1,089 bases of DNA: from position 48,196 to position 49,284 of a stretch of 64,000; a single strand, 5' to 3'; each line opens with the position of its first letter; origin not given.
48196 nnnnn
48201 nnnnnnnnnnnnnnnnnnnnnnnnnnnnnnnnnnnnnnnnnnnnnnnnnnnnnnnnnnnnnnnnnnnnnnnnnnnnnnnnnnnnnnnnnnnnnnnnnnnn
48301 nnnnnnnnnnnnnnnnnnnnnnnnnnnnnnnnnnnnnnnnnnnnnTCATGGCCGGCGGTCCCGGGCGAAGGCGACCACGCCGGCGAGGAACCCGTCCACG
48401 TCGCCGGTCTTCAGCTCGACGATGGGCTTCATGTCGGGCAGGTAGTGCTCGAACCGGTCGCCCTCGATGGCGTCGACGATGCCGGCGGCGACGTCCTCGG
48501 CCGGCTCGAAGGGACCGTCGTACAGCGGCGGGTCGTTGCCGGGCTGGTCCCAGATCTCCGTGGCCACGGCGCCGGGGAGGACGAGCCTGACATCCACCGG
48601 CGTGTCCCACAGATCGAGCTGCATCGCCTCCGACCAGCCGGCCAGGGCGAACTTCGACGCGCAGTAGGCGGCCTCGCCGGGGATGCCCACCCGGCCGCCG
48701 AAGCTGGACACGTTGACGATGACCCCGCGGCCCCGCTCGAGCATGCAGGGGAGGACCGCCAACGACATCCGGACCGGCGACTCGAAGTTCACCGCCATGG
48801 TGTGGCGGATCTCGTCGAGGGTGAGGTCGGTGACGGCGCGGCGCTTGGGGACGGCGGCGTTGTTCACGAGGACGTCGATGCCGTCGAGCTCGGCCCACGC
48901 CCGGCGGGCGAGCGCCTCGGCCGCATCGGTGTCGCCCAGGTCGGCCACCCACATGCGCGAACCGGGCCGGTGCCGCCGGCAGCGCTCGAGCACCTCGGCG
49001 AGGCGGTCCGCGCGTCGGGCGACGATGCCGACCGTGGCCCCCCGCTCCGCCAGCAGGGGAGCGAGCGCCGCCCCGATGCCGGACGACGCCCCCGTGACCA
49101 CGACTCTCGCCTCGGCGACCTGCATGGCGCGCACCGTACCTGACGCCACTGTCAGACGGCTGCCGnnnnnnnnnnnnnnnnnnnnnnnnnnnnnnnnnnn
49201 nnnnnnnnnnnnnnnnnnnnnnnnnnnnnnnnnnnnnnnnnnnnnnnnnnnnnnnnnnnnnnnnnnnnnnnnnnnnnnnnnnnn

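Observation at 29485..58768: Nine copies of one 16-bp palindromic box mark every promoter region of a 30-kb catabolic block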

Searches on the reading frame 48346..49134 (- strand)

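Call 11: search_protein_families(library=pfam, proteins=[window:48346-49134:-])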
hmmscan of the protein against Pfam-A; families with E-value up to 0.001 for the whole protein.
window:48346-49134:- (262 aa): 6 families
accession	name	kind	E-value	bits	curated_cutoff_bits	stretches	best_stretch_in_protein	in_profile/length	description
PF00106.31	adh_short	-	4e-51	173.7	26.6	1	11-196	3-188/195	short chain dehydrogenase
PF13561.12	adh_short_C2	-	1.7e-34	119.9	27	1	15-204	1-190/236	Enoyl-(Acyl carrier protein) reductase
PF08659.16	KR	-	6.1e-11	43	22.6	1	10-166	2-158/180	KR domain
PF23441.1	SDR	-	5.4e-07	29.7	27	1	4-204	3-208/258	SDR-like rossmann domain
PF02882.25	THF_DHG_CYH_C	-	8.9e-05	22.3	27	1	4-51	32-79/160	Tetrahydrofolate dehydrogenase/cyclohydrolase, NAD(P)-binding domain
PF01370.27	Epimerase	-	0.00021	21.2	20.9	1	11-144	1-115/240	NAD dependent epimerase/dehydratase family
